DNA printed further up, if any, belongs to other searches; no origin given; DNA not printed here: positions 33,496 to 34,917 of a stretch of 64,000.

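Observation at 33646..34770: Type-II glutamine synthetase as an auxiliary metabolic gene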

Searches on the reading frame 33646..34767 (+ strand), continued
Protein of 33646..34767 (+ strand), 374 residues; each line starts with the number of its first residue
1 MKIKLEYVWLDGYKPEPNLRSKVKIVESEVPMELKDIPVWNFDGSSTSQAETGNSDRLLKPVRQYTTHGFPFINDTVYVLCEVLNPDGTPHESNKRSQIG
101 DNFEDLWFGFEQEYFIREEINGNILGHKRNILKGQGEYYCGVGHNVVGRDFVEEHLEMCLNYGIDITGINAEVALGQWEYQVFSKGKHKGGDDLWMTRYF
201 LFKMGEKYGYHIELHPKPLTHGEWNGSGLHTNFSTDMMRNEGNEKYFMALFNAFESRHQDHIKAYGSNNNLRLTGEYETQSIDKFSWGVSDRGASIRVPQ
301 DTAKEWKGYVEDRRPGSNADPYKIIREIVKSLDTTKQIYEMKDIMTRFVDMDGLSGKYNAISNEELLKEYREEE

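Call 14: find_related_loci(query=window:33646-34767:+, collection=viral_contigs, flank=10000)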
Query window:33646-34767:+ (374 aa) in viral_contigs; peptide patterns used: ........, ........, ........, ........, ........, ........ (x = any residue, [..] = any of these).
596 stretches matched a pattern (row limit reached: there are more); 594 encode a relative of the query (tblastn E <= 1e-3); the best 80 are kept; 80 distinct loci.
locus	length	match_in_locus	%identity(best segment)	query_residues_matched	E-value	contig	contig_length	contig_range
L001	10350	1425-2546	98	1-374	0e+0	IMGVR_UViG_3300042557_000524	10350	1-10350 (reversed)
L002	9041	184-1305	96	1-374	0e+0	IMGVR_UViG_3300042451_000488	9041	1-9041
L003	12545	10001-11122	95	1-374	0e+0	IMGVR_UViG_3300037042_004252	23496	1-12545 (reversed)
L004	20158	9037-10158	94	1-374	0e+0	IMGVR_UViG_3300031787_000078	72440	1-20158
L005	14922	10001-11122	94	1-374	0e+0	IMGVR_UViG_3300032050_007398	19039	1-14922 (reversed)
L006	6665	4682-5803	94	1-374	0e+0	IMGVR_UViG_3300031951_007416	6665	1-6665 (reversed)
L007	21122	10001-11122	94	1-374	0e+0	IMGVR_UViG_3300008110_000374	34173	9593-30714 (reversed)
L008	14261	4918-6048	89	1-374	0e+0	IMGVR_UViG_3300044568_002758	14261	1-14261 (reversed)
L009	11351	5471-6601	89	1-374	0e+0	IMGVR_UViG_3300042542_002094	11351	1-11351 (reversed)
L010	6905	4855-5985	89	1-374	0e+0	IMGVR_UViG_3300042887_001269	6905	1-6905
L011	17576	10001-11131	87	1-374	0e+0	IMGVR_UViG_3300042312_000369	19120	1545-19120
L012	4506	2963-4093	86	1-374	0e+0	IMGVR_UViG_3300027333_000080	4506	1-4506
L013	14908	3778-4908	86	1-374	0e+0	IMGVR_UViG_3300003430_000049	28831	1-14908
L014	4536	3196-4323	86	1-373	0e+0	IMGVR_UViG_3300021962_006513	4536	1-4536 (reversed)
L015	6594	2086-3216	85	1-374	0e+0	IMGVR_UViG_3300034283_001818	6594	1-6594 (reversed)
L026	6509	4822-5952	84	1-374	0e+0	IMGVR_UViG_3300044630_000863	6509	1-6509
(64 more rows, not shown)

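Call 34: search_protein_representatives(protein=window:33646-34767:+)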
Query: 374 residues. Proteins with E-value up to 0.001 (for the whole library): 5017; up to 1e-10: 2338; up to 1e-30: 646. The best 150 are listed.
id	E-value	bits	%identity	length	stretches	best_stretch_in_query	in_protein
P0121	1.7e-137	475.1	57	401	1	3-374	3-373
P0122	1.9e-117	409.1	64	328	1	79-373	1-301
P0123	2.8e-106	372.3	54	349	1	5-334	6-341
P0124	1.3e-101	357.0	55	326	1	5-332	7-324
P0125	8.4e-101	354.3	57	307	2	200-374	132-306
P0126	3.1e-99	349.1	51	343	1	2-334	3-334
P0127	1.2e-92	327.4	52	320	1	4-331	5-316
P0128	4.4e-82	292.7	50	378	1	2-332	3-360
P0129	8.7e-82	291.7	47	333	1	5-335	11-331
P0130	3.6e-81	289.6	48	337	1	3-336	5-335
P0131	1.4e-80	287.7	49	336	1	3-332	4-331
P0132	1.5e-80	287.6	48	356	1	2-330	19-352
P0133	8.1e-80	285.2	48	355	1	4-332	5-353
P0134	4.7e-79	282.7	49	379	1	6-332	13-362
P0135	2.0e-77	277.3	47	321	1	6-329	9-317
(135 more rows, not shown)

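Call 35: list_cluster_members(proteins=[P0121, P0123, P0124, P0126, P0127, P0128, P0129, P0130, P0131, P0132])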
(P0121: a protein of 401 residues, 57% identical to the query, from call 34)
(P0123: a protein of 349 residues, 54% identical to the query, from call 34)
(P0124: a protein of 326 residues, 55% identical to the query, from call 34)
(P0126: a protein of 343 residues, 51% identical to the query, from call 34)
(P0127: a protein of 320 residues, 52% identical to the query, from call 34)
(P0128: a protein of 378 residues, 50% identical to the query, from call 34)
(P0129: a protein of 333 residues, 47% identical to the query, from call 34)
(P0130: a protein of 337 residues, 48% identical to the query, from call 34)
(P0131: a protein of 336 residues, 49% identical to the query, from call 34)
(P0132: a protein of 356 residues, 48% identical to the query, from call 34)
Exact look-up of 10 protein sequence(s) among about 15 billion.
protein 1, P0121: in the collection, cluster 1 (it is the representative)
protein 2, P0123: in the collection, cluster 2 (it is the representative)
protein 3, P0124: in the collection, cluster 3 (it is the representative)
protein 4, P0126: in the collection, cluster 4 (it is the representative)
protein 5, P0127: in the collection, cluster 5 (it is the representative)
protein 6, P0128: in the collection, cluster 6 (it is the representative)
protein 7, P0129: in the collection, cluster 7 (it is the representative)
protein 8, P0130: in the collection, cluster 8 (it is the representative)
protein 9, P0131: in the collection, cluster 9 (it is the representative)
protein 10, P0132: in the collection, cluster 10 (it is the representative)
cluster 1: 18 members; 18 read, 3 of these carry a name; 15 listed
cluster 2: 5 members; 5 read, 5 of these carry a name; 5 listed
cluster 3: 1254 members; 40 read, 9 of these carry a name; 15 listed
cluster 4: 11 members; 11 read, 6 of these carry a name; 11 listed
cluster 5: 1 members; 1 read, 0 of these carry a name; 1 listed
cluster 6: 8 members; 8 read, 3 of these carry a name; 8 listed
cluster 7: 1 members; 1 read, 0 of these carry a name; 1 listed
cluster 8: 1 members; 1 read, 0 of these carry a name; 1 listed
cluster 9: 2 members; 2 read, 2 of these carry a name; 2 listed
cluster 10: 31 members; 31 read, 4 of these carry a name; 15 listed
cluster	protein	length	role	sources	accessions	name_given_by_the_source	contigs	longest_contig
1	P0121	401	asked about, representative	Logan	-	-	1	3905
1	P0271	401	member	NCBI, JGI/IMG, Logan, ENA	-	glutamine synthetase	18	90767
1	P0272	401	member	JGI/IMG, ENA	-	glutamine synthetase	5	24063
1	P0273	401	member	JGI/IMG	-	glutamine synthetase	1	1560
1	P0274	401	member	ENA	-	-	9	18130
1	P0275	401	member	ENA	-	-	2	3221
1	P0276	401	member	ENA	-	-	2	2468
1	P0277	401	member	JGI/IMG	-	-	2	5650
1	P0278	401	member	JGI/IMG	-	-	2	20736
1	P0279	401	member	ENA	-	-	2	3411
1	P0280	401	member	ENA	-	-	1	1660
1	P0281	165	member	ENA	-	-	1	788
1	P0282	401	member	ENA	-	-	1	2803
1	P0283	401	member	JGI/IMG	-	-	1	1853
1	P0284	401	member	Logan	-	-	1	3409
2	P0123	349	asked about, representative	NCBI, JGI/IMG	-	glutamine synthetase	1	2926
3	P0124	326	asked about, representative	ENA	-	-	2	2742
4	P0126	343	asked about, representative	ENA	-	-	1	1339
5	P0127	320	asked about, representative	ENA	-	-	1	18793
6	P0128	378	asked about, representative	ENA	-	-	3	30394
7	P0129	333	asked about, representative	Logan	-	-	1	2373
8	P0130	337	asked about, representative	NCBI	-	-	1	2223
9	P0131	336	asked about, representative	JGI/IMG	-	glutamine synthetase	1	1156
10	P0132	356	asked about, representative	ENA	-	-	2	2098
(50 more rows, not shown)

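Call 36: find_related_loci(query=window:33646-34767:+, collection=genome_contigs, flank=5000)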
Query window:33646-34767:+ (374 aa) in genome_contigs; peptide patterns used: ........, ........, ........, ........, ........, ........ (x = any residue, [..] = any of these).
600 stretches matched a pattern (row limit reached: there are more); 599 encode a relative of the query (tblastn E <= 1e-3); the best 80 are kept; 80 distinct loci.
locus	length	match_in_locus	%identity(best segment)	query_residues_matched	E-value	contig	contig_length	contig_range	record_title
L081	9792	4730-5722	58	2-335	2e-122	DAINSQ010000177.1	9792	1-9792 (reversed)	MAG TPA_asm: Saprospiraceae bacterium isolate CTOTU46442 NODE_966_length_9792_cov_6.013557, whole genome shotgun sequenc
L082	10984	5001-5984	57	2-333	7e-121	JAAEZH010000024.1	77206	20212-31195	MAG: Bacteroidetes bacterium isolate P03SST1bin.21 NODE_201_length_77206_cov_6.94358, whole genome shotgun sequence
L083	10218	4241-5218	57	2-332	4e-120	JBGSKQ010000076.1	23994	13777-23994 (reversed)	MAG: Saprospiraceae bacterium isolate JTS-AC184 k141_2682989, whole genome shotgun sequence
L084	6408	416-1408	56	4-337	6e-119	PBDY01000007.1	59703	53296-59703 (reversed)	MAG: Gammaproteobacteria bacterium isolate SP335 32846, whole genome shotgun sequence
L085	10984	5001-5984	57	2-332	9e-117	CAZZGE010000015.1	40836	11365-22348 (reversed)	MAG TPA_asm: uncultured Porifericola sp. isolate binchicken_co8_359 genome assembly, contig: NODE_994_length_40836_cov_1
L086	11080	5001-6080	52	2-354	3e-116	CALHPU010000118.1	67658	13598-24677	MAG: uncultured Pirellulaceae bacterium isolate L4_Bin_METABAT__57_1 genome assembly, contig: c_000001085596, whole geno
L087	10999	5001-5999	56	4-337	3e-115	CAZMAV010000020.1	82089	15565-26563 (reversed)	MAG TPA_asm: uncultured Bacteroidia bacterium isolate SRP141376_co5_421 genome assembly, contig: NODE_590_length_82089_c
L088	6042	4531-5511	56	3-332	2e-115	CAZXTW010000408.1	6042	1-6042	MAG TPA_asm: uncultured Roseivirgaceae bacterium isolate SRP135972_co2_271 genome assembly, contig: NODE_21123_length_60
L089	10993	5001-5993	54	1-332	9e-115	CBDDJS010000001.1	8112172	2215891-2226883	MAG: Cyclobacteriaceae bacterium isolate d21af01f-eab0-4d9f-837c-ab493740b03f genome assembly, contig: contig_1, whole g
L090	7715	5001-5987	54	2-333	9e-115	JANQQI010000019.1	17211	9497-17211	MAG: Saprospiraceae bacterium isolate IP29b_bin.23 k99_281191, whole genome shotgun sequence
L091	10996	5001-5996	55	2-335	4e-114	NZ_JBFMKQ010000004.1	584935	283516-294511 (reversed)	Aquimarina sp. 2304DJ70-9 2304DJ70-9_4, whole genome shotgun sequence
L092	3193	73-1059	57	4-335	1e-117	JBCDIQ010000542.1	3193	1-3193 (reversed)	MAG: Bacteroidota bacterium isolate P01_H01_bin.183 k141_138521_length_3193_cov_8.0000, whole genome shotgun sequence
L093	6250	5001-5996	54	2-336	2e-114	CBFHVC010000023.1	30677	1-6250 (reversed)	MAG: Candidatus Arcticimaribacter sp. isolate Co_bin_155_permissive genome assembly, contig: Co_bin_155_permissive_c23,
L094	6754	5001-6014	54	2-336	8e-114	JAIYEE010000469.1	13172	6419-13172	MAG: Runella sp. isolate H1_MAG_00058 pond_H1_MAG_00058_000000000604, whole genome shotgun sequence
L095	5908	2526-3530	54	2-335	7e-114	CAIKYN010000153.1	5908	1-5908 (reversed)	MAG: uncultured Spartobacteria bacterium isolate C24_bin-1875 genome assembly, contig: bin-1875:153/417, whole genome sh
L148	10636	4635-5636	52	2-336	2e-111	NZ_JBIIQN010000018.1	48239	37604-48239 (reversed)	MAG: Aquirufa sp. isolate ME2003-07-23pf_3300044630_group2_bin117 Rohwer_bin639_scaffold_49_c1, whole genome shotgun seq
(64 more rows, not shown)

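Call 37: get_annotated_region(hit=H1, flank=6000)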
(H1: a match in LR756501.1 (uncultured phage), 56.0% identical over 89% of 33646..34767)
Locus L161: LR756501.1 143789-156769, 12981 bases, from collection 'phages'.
description: uncultured phage genome assembly, chromosome: 1.
organism: uncultured phage (NCBI taxid 278008)
taxonomy: Viruses; environmental samples
host: -; source: metagenomic; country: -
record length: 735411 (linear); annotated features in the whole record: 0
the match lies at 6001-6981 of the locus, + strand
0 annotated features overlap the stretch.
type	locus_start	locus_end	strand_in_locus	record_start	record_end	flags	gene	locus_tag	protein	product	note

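Call 38: get_annotated_region(hit=H3, flank=6000)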
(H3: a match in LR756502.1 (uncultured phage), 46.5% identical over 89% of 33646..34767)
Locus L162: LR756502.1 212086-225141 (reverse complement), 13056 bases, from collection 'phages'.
description: uncultured phage genome assembly, chromosome: 1.
organism: uncultured phage (NCBI taxid 278008)
taxonomy: Viruses; environmental samples
host: -; source: metagenomic; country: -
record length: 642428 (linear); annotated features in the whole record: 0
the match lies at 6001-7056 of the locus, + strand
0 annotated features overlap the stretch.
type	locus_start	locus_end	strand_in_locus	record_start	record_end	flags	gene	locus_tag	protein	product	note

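Call 39: get_annotated_region(hit=H4, flank=6000)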
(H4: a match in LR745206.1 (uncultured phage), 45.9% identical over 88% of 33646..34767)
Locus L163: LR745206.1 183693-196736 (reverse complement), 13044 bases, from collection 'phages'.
description: uncultured phage genome assembly, chromosome: 1.
organism: uncultured phage (NCBI taxid 278008)
taxonomy: Viruses; environmental samples
host: -; source: metagenomic; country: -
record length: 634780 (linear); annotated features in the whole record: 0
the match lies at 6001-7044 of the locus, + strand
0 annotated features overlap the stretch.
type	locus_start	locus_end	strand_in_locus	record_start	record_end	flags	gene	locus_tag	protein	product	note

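Call 40: search_solved_structures(query=window:33646-34767:+, max_evalue=1e-75, show_alignments=5)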
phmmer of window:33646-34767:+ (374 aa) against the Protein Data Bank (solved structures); distinct sequences matched with E-value up to 1e-75: 7.
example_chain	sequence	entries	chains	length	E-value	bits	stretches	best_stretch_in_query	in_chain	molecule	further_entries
3fky_A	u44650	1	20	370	1.2e-85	291.2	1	3-325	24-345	Glutamine synthetase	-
4bax_A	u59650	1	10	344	1.4e-83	284.3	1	2-332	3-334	GLUTAMINE SYNTHETASE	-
7cpr_A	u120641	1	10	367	2.9e-78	266.9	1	4-332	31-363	Glutamine synthetase 2 cytoplasmic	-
7v4i_J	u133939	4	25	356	3.8e-76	259.9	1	2-328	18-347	Glutamine synthetase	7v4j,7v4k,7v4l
2d3a_A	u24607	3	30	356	5.5e-76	259.4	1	2-329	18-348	glutamine synthetase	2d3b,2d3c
4is4_A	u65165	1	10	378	7.7e-76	258.9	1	2-328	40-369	Glutamine synthetase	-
7v4h_J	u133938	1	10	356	7.8e-76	258.9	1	2-328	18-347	Glutamine synthetase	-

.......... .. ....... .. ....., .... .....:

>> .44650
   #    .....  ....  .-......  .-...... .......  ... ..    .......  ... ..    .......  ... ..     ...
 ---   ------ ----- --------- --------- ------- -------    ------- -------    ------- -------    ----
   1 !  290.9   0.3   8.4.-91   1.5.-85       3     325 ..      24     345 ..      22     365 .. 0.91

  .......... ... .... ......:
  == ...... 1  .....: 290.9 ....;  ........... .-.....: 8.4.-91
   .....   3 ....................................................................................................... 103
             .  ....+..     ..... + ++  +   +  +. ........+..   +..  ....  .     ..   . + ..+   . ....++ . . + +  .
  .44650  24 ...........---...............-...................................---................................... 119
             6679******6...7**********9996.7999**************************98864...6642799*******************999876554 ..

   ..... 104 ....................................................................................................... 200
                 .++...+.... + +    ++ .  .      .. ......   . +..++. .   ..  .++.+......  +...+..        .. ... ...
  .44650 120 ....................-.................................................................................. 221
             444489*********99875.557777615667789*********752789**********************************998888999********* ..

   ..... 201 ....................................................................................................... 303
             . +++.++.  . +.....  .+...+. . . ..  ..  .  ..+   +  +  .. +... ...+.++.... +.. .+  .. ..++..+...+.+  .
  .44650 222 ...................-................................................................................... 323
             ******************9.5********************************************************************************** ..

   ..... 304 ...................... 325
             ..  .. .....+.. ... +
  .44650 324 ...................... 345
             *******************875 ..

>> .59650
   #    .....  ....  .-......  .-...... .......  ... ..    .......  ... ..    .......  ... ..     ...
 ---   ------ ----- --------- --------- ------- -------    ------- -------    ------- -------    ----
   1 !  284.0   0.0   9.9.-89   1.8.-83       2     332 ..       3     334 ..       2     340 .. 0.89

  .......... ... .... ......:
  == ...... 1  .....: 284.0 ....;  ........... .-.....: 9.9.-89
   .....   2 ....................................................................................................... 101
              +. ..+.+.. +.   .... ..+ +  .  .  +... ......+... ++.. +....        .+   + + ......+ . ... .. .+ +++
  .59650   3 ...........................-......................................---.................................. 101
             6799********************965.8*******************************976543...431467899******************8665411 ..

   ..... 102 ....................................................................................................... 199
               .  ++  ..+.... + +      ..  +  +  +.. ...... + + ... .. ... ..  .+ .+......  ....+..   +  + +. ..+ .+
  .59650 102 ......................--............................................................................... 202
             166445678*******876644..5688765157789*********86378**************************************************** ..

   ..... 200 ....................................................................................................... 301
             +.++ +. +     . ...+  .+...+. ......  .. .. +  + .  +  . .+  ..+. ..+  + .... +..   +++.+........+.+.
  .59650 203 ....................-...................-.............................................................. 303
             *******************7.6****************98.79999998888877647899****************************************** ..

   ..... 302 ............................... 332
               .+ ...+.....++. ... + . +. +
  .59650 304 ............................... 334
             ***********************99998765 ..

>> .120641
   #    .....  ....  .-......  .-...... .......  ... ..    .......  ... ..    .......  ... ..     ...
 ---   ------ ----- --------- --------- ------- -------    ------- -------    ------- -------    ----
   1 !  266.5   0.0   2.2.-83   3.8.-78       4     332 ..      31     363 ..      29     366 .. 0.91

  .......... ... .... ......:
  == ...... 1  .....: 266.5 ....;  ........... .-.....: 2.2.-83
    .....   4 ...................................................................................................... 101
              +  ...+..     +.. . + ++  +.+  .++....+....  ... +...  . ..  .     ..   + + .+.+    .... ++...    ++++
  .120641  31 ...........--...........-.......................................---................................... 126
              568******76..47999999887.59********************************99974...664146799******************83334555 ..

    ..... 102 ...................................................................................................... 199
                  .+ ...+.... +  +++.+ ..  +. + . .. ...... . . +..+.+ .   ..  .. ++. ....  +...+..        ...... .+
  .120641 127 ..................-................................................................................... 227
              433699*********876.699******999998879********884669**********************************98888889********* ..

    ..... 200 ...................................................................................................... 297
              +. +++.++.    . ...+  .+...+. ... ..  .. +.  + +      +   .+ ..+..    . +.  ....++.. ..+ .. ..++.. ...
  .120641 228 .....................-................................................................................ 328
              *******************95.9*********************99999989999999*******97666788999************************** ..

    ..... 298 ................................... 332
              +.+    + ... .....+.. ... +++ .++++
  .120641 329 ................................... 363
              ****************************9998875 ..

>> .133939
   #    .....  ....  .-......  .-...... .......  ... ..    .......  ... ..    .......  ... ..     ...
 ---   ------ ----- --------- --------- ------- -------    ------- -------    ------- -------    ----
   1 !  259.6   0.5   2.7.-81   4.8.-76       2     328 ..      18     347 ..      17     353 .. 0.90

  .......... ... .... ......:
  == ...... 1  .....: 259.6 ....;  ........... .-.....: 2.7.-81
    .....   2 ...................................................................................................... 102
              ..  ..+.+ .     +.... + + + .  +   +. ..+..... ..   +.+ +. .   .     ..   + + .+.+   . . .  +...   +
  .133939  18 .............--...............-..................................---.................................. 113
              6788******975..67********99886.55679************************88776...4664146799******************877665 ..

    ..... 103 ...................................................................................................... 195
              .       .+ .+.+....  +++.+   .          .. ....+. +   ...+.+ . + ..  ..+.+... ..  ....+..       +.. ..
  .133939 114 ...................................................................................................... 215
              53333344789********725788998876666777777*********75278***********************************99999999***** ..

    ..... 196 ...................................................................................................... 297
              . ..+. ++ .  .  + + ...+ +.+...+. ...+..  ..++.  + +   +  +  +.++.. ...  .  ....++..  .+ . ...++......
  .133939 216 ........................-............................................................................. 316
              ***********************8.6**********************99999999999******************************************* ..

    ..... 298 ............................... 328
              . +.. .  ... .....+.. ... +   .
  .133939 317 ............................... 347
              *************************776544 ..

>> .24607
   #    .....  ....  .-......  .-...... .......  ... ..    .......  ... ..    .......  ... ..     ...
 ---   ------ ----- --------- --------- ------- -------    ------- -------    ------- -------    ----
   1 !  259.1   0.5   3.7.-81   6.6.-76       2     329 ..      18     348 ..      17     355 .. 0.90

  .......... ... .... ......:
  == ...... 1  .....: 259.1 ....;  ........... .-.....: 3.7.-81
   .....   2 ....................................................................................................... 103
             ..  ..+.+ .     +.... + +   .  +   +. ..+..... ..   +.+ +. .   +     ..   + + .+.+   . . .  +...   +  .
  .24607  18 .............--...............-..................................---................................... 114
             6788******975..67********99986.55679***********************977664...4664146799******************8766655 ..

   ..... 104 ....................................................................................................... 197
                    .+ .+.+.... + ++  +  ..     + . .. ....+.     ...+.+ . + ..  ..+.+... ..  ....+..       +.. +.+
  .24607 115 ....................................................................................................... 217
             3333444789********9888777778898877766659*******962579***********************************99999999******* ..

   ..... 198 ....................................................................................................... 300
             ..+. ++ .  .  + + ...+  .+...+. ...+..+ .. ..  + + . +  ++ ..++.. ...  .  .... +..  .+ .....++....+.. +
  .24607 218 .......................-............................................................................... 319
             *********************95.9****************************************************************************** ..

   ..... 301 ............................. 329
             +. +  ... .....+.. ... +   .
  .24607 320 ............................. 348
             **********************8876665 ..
